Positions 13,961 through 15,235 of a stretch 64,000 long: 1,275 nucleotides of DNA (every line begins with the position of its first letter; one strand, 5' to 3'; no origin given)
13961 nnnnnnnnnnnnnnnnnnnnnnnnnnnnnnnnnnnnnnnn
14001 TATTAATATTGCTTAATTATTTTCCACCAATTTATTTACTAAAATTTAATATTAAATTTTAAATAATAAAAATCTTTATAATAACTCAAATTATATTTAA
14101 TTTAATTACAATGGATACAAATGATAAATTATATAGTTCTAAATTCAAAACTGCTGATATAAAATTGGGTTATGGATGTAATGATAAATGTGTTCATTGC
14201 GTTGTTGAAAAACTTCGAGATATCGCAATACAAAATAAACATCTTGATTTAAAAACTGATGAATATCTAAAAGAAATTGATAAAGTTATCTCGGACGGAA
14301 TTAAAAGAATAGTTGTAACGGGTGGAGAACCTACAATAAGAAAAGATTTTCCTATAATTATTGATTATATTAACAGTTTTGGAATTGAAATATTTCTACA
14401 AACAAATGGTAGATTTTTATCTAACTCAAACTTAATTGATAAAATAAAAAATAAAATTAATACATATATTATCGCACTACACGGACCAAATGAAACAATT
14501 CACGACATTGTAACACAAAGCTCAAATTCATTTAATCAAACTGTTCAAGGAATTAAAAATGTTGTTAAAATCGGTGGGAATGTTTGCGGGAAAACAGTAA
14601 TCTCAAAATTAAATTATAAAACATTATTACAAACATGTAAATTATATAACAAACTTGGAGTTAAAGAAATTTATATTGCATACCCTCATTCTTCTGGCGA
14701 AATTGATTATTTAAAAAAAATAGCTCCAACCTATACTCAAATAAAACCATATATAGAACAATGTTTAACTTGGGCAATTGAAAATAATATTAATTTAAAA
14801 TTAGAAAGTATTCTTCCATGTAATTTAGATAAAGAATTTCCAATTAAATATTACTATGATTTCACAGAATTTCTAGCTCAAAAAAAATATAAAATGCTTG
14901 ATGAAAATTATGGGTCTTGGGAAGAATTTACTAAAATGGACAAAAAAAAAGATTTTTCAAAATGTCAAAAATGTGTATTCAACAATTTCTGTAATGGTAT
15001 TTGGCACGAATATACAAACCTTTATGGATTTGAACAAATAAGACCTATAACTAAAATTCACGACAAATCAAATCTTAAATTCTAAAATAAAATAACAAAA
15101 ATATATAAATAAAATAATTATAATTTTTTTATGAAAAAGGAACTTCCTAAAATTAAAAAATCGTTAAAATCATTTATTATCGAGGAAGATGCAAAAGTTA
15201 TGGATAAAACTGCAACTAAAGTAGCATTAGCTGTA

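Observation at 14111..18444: Hxs-like double radical-SAM peptide-maturation locus with an extra 392-aa ORFan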

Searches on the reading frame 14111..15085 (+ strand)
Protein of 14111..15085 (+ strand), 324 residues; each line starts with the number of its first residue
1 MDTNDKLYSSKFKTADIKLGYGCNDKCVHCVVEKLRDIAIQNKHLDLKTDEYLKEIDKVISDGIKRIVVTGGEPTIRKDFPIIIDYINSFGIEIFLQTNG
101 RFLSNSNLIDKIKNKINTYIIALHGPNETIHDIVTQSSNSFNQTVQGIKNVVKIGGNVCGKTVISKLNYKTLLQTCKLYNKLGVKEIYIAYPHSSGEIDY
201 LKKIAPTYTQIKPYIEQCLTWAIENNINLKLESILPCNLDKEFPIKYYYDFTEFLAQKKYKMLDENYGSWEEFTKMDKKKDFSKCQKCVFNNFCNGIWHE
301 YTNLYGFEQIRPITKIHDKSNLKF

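Call 3: search_protein_families(library=ncbifam, proteins=[window:14111-15085:+], max_evalue=0.1)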
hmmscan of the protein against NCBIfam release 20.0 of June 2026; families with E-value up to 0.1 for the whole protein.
window:14111-15085:+ (324 aa): 58 families (the best 25 are shown)
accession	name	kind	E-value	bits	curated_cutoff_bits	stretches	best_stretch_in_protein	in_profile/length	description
NF038332.1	rSAM_rare_HxsC4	exception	9.2e-31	107.2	500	1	14-313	15-335/335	radical SAM protein HxsC4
TIGR03977.1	rSAM_pair_HxsC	equivalog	2.6e-21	75.8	267.9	1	7-180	19-191/292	His-Xaa-Ser system radical SAM maturase HxsC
TIGR04545.1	rSAM_ahbD_hemeb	equivalog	3.3e-21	76.1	500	1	19-191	6-174/339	heme b synthase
NF050035.1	rSAM_WgK_link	exception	4e-19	68.8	650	1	8-290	4-274/367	radical SAM/SPASM peptide maturase WgkB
TIGR04053.2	TIGR04053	equivalog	1.6e-18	67.1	395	1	22-206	17-200/366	TIGR04053 family radical SAM/SPASM domain-containing protein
NF045574.1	sacti_mat_StsB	exception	7.2e-18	64.7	625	1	11-194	94-271/466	StsB family radical SAM/SPASM domain sactipeptide maturase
TIGR04054.1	rSAM_NirJ1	equivalog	5.2e-17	61.5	650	1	22-187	45-205/387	putative heme d1 biosynthesis radical SAM protein NirJ1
TIGR02668.1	moaA_archaeal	equivalog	1.2e-16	60.6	325.25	1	15-212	12-207/303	GTP 3',8-cyclase MoaA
TIGR04051.1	rSAM_NirJ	equivalog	2e-16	59.9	515.45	1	22-240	11-224/354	heme d1 biosynthesis radical SAM protein NirJ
TIGR04055.1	rSAM_NirJ2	equivalog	4.9e-16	59.2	500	1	23-194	10-176/326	putative heme d1 biosynthesis radical SAM protein NirJ2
TIGR04546.1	rSAM_ahbC_deAc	equivalog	5.3e-16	58.4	650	1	22-187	48-208/390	12,18-didecarboxysiroheme deacetylase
TIGR04251.1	SCM_rSAM_ScmF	equivalog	8.4e-16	58.3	400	1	18-187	9-177/353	SynChlorMet cassette radical SAM/SPASM protein ScmF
TIGR04317.1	W_rSAM_matur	equivalog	9e-16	57.9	380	1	13-190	4-182/349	tungsten cofactor oxidoreductase radical SAM maturase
TIGR02666.1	moaA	equivalog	4.6e-15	55.4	284.05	1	22-185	19-186/336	GTP 3',8-cyclase MoaA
TIGR03913.1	rad_SAM_trio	equivalog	1e-14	53.8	591.75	1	20-172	26-172/477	GDL motif peptide-associated radical SAM/SPASM maturase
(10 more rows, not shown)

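Call 4: search_protein_families(library=pfam, proteins=[window:14111-15085:+], max_evalue=0.1)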
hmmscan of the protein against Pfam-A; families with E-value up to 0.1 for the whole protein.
window:14111-15085:+ (324 aa): 2 families
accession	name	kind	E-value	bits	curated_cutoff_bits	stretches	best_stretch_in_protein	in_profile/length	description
PF04055.27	Radical_SAM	-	4.8e-21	76.1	29.5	1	18-176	2-163/166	Radical SAM superfamily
PF13353.11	Fer4_12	-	0.0021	18.8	22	1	22-90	14-77/137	4Fe-4S single cluster domain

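Call 22: find_homologous_proteins(query=window:14111-15085:+, max_evalue=1e-10)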
Query window:14111-15085:+ (324 aa): 508 proteins with E <= 1e-10 among 2284 candidates; the best 120 are listed.
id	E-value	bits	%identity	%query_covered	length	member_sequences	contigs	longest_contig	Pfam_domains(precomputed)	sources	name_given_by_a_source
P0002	5.8e-208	708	95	100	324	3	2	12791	PF04055.28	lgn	-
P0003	6.8e-177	606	79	100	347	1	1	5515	PF04055.28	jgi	jgi:MoaA/NifB/PqqE/SkfB family radical SAM enzyme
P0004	1.3e-176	605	80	99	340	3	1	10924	PF04055.28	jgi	jgi:MoaA/NifB/PqqE/SkfB family radical SAM enzyme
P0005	4.1e-176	603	79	100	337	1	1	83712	PF04055.28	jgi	jgi:MoaA/NifB/PqqE/SkfB family radical SAM enzyme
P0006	3.2e-168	577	77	100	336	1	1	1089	PF04055.28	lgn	-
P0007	3.1e-146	505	69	98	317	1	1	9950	PF04055.28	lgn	-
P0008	3.5e-144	498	69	97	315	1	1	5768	PF04055.28,PF13353.12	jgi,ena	-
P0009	9.8e-89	316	49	96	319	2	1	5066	PF04055.28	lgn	-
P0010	6.1e-87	310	49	95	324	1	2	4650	PF04055.28,PF13353.12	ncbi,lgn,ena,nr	ncbi:MAG: radical SAM protein [Nanoarchaeota archaeon]|nr:radical SAM protein [Nanoarchaeota archaeo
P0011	9.8e-86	306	46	97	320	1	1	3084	PF04055.28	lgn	-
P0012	1.4e-85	306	48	96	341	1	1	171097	PF04055.28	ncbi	-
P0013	2.3e-85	305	48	93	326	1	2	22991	PF04055.28,PF13353.12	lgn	-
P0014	2.2e-84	302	48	95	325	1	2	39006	PF04055.28,PF13353.12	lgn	-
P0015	1.6e-82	296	47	95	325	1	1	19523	PF04055.28,PF13353.12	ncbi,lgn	-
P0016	1.1e-81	293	47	93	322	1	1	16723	PF04055.28,PF13353.12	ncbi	-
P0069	8.4e-53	198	36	93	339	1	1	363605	PF04055.28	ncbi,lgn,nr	ncbi:MAG: radical SAM protein [Chloroflexi bacterium]|nr:radical SAM protein [Chloroflexota bacteriu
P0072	1.8e-52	197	36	93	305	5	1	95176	PF04055.28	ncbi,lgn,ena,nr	ncbi:radical SAM protein [Candidatus Woesearchaeota archaeon]|nr:radical SAM protein [Candidatus Woe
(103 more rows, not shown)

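Call 23: find_encoding_contigs(protein=P0005, flank=8000, max_places=2)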
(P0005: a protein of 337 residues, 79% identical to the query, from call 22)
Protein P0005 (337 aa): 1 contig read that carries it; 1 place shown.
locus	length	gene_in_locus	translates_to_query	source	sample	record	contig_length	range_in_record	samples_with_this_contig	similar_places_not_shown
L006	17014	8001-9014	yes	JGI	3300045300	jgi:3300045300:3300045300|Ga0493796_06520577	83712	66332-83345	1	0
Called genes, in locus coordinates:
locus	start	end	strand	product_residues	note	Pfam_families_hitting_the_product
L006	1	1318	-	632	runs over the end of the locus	PF02518:HATPase_c, PF00204:DNA_gyraseB, PF01751:Toprim, PF00986:DNA_gyraseB_C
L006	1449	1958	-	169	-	-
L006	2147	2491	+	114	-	-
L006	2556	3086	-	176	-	PF13489:Methyltransf_23, PF07021:MetW (weak), PF13847:Methyltransf_31, PF08241:Methyltransf_11, PF08242:Methyltransf_12 (weak), PF13649:Methyltransf_25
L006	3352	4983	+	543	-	PF02355:SecD_SecF_C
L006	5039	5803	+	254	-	PF01026:TatD_DNase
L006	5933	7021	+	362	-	-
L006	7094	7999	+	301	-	-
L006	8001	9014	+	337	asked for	PF04055:Radical_SAM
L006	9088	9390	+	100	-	-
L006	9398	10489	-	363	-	-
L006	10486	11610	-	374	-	-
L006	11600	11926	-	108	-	PF27806:HxsD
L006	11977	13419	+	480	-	PF04055:Radical_SAM, PF13353:Fer4_12 (weak)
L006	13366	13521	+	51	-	-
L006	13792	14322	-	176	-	-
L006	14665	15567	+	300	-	PF13646:HEAT_2, PF03130:HEAT_PBS (faint), PF02985:HEAT (faint), PF13646:HEAT_2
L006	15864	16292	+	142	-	-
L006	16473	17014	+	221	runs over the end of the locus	-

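Call 24: find_encoding_contigs(protein=P0002, flank=8000, max_places=2)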
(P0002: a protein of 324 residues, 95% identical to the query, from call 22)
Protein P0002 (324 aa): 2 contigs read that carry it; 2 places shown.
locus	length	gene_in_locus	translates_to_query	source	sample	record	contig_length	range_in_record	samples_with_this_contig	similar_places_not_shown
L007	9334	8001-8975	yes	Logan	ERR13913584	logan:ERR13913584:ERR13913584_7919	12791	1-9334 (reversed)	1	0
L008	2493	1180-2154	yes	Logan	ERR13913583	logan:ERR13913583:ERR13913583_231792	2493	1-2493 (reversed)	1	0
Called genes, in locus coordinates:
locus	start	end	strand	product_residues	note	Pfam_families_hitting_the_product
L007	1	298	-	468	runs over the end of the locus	-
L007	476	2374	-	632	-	PF02518:HATPase_c, PF00204:DNA_gyraseB, PF01751:Toprim, PF00986:DNA_gyraseB_C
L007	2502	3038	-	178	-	-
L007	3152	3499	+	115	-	-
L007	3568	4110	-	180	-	PF13489:Methyltransf_23, PF07021:MetW, PF13847:Methyltransf_31, PF08241:Methyltransf_11, PF08242:Methyltransf_12, PF13649:Methyltransf_25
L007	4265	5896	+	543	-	PF03176:MMPL (faint), PF02355:SecD_SecF_C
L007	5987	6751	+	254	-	PF01026:TatD_DNase, PF01979:Amidohydro_1 (weak)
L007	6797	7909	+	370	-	-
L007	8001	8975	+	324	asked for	PF04055:Radical_SAM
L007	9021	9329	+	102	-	-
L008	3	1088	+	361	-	?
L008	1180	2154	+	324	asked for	PF04055:Radical_SAM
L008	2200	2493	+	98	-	?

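Call 25: find_encoding_contigs(protein=P0007, flank=8000, max_places=2)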
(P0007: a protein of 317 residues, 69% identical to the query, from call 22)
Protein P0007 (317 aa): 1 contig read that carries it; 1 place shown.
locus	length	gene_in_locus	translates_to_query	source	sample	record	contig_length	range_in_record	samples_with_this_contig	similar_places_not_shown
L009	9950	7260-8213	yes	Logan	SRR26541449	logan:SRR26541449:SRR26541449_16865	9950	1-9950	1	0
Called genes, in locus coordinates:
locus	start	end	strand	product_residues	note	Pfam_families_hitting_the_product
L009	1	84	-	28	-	?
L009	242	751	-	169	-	-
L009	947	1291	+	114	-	-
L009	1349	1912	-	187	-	PF13847:Methyltransf_31 (faint), PF13489:Methyltransf_23 (weak), PF08241:Methyltransf_11, PF13649:Methyltransf_25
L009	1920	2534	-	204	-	PF04545:Sigma70_r4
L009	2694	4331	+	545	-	PF02355:SecD_SecF_C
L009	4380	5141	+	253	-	PF01026:TatD_DNase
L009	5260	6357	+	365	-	-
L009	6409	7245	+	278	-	-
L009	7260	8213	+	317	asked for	PF04055:Radical_SAM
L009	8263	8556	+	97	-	-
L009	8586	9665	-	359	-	-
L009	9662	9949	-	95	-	?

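Call 41: search_protein_families(library=ncbifam, proteins=[L006:9398-10489:-, L006:5933-7021:+, L006:7094-7999:+, L006:9088-9390:+, L006:8001-9014:+, L006:11977-13419:+, L006:11600-11926:-], max_evalue=0.1)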
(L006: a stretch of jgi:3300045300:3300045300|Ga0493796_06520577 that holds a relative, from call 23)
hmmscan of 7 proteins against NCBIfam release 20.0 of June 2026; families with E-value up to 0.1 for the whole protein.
L006:9398-10489:- (363 aa): 0 families

L006:5933-7021:+ (362 aa): 0 families

L006:7094-7999:+ (301 aa): 1 family
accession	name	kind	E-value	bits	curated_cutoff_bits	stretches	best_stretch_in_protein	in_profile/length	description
NF011462.0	PRK14879.1-3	equivalog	0.016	15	174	1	144-202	67-125/192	Kae1-associated kinase Bud32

L006:9088-9390:+ (100 aa): 1 family
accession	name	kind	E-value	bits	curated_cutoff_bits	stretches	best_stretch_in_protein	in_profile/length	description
NF038309.1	HisXaaSer_A3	equivalog_domain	3.7e-05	23.4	65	1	5-92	2-79/81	His-Xaa-Ser repeat protein HxsA3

L006:8001-9014:+ (337 aa): 53 families (the best 25 are shown)
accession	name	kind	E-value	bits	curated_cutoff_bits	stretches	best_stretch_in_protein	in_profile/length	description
NF038332.1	rSAM_rare_HxsC4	exception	1.5e-30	106.6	500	1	28-325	17-335/335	radical SAM protein HxsC4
TIGR03977.1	rSAM_pair_HxsC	equivalog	1.7e-21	76.4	267.9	1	13-252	13-254/292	His-Xaa-Ser system radical SAM maturase HxsC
TIGR04545.1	rSAM_ahbD_hemeb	equivalog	8.6e-21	74.7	500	1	31-218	6-191/339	heme b synthase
NF050035.1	rSAM_WgK_link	exception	8.8e-20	71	650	1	25-298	9-270/367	radical SAM/SPASM peptide maturase WgkB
TIGR02668.1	moaA_archaeal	equivalog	2.3e-16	59.7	325.25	1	28-207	13-189/303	GTP 3',8-cyclase MoaA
NF045574.1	sacti_mat_StsB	exception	4.5e-16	58.7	625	1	17-206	88-271/466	StsB family radical SAM/SPASM domain sactipeptide maturase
TIGR04051.1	rSAM_NirJ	equivalog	1.1e-15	57.5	515.45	1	34-254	11-226/354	heme d1 biosynthesis radical SAM protein NirJ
TIGR03913.1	rad_SAM_trio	equivalog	1.4e-15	56.7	591.75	1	18-186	14-174/477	GDL motif peptide-associated radical SAM/SPASM maturase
TIGR04251.1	SCM_rSAM_ScmF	equivalog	1.7e-15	57.3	400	1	30-191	9-169/353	SynChlorMet cassette radical SAM/SPASM protein ScmF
TIGR04054.1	rSAM_NirJ1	equivalog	2.4e-15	56.1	650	1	34-199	45-205/387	putative heme d1 biosynthesis radical SAM protein NirJ1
TIGR02666.1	moaA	equivalog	4.5e-15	55.4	284.05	1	34-197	19-186/336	GTP 3',8-cyclase MoaA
TIGR04055.1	rSAM_NirJ2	equivalog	4.7e-15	55.9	500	1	35-242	10-212/326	putative heme d1 biosynthesis radical SAM protein NirJ2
TIGR04053.2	TIGR04053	equivalog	1.3e-14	54.3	395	1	34-218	17-200/366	TIGR04053 family radical SAM/SPASM domain-containing protein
TIGR04317.1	W_rSAM_matur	equivalog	1.8e-14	53.7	380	1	25-202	4-182/349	tungsten cofactor oxidoreductase radical SAM maturase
NF001199.0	PRK00164.2-1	equivalog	5.5e-14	52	231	1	20-165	7-147/308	GTP 3',8-cyclase MoaA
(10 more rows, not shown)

L006:11977-13419:+ (480 aa): 44 families (the best 25 are shown)
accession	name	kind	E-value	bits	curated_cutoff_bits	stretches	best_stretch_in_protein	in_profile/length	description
TIGR03978.1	rSAM_paired_1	equivalog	6.1e-95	318.7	370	1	16-449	2-427/466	His-Xaa-Ser system radical SAM maturase HxsB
NF047865.1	rSAM_PapB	equivalog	1.4e-35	123.1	340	1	96-445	5-323/330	PapB family radical SAM/SPASM ranthipeptide maturase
TIGR03906.1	quino_hemo_SAM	equivalog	7.4e-30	104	453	1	102-448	101-424/467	quinohemoprotein amine dehydrogenase maturation protein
NF040492.1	not_ScfB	exception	2.6e-29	102.4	855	1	59-448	60-424/450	ScfB-related radical SAM/SPASM orphan maturase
TIGR04064.1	rSAM_nif11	equivalog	1.9e-27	96.1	518.7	1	96-443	80-405/459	nif11-like peptide radical SAM maturase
TIGR03974.1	rSAM_six_Cys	equivalog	4.2e-26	91.8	425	1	61-447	66-424/451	thioether cross-link-forming SCIFF peptide maturase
TIGR04068.1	rSAM_ocin_clost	equivalog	9.4e-26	90.7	500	1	22-441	4-423/462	Cys-rich peptide radical SAM maturase CcpM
TIGR04163.1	rSAM_cobopep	equivalog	1.8e-23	83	375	1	98-438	67-387/428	peptide-modifying radical SAM enzyme CbpB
TIGR04083.1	rSAM_pep_methan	hypoth_equivalog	2.2e-23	82.8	300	1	98-439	3-311/376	TIGR04083 family peptide-modifying radical SAM enzyme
NF038107.1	rSAM_NF038107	equivalog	1.5e-21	76.7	600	2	18-253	4-236/444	Cys-every-fifth radical SAM/SPASM peptide maturase CefB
NF041298.1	rSAM_mat_DynA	equivalog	5.7e-21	74.9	450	1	98-450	4-333/356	dynobactin maturation radical SAM/SPASM protein DynA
TIGR03942.1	sulfatase_rSAM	equivalog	1.1e-19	70.7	349.45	1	103-442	9-328/363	anaerobic sulfatase maturase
TIGR04280.1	geopep_mat_rSAM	hypoth_equivalog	2.1e-19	69.8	400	1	19-250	9-230/428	geopeptide radical SAM maturase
NF035951.1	rSAM_RumMC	equivalog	2.8e-16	59.3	720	1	80-263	96-272/510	RumMC family radical SAM sactipeptide maturase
TIGR04136.1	rSAM_FibroRumin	equivalog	4e-16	58.9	400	1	40-438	37-418/458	FibroRumin system radical SAM peptide maturase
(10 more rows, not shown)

L006:11600-11926:- (108 aa): 2 families
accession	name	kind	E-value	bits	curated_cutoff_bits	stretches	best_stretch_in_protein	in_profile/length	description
TIGR03976.1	chp_LLNDYxLRE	equivalog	1e-12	48.2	50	1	16-97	1-84/90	His-Xaa-Ser system protein HxsD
NF038315.1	HxsD_rel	equivalog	0.044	14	41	1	14-57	1-44/62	HxsD-like protein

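Call 42: find_encoding_contigs(protein=P0012, flank=7000, max_places=1)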
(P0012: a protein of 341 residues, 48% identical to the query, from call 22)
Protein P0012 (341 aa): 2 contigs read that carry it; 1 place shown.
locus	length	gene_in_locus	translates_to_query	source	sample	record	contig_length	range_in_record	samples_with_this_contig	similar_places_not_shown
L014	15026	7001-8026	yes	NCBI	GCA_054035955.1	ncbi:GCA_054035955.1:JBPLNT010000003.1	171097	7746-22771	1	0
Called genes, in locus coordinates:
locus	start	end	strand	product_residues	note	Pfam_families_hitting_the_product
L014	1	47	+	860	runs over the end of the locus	PF04997:RNA_pol_Rpb1_1, PF00623:RNA_pol_Rpb1_2, PF04983:RNA_pol_Rpb1_3, PF05000:RNA_pol_Rpb1_4, PF04998:RNA_pol_Rpb1_5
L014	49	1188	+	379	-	PF04998:RNA_pol_Rpb1_5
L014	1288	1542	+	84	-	-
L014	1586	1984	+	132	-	-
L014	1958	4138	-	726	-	-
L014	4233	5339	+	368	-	-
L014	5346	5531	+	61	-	-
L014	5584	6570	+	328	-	-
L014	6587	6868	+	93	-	-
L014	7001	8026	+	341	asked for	PF04055:Radical_SAM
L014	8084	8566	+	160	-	-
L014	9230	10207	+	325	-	PF00795:CN_hydrolase (weak)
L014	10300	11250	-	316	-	-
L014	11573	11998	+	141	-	PF08069:Ribosomal_S13_N, PF00312:Ribosomal_S15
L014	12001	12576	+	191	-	PF01015:Ribosomal_S3Ae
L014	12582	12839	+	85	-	-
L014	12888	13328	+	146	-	-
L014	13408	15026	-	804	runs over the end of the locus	PF23613:ELP3_N, PF06941:NT5C, PF04055:Radical_SAM, PF16199:Radical_SAM_C, PF00583:Acetyltransf_1 (weak)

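Call 43: find_encoding_contigs(protein=P0072, flank=7000, max_places=1)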
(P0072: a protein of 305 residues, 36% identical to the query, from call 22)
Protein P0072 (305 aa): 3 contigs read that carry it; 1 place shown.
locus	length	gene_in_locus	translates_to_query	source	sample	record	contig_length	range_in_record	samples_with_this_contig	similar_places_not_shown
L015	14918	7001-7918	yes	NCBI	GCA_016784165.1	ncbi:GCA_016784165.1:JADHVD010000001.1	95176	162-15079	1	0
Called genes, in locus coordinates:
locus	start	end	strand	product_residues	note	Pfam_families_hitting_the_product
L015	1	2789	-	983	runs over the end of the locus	PF07591:PT-HINT (weak), PF13403:Hint_2 (weak)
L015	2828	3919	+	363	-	PF06819:Arc_PepC (faint)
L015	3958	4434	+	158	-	PF27806:HxsD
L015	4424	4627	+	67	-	-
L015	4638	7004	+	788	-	PF04055:Radical_SAM, PF13353:Fer4_12 (weak), PF01636:APH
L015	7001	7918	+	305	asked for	PF04055:Radical_SAM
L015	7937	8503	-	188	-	-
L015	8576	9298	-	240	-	-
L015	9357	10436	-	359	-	PF04055:Radical_SAM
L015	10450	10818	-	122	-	-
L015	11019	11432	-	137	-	PF01934:HepT-like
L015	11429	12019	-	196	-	PF18765:Polbeta, PF01909:NTP_transf_2 (weak)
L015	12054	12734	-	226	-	PF01876:RNase_P_p30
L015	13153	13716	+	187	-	PF00352:TBP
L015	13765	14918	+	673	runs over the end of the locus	PF14551:MCM_N, PF17207:MCM_OB, PF07728:AAA_5 (faint), PF00493:MCM, PF01078:Mg_chelatase (weak), PF17855:MCM_lid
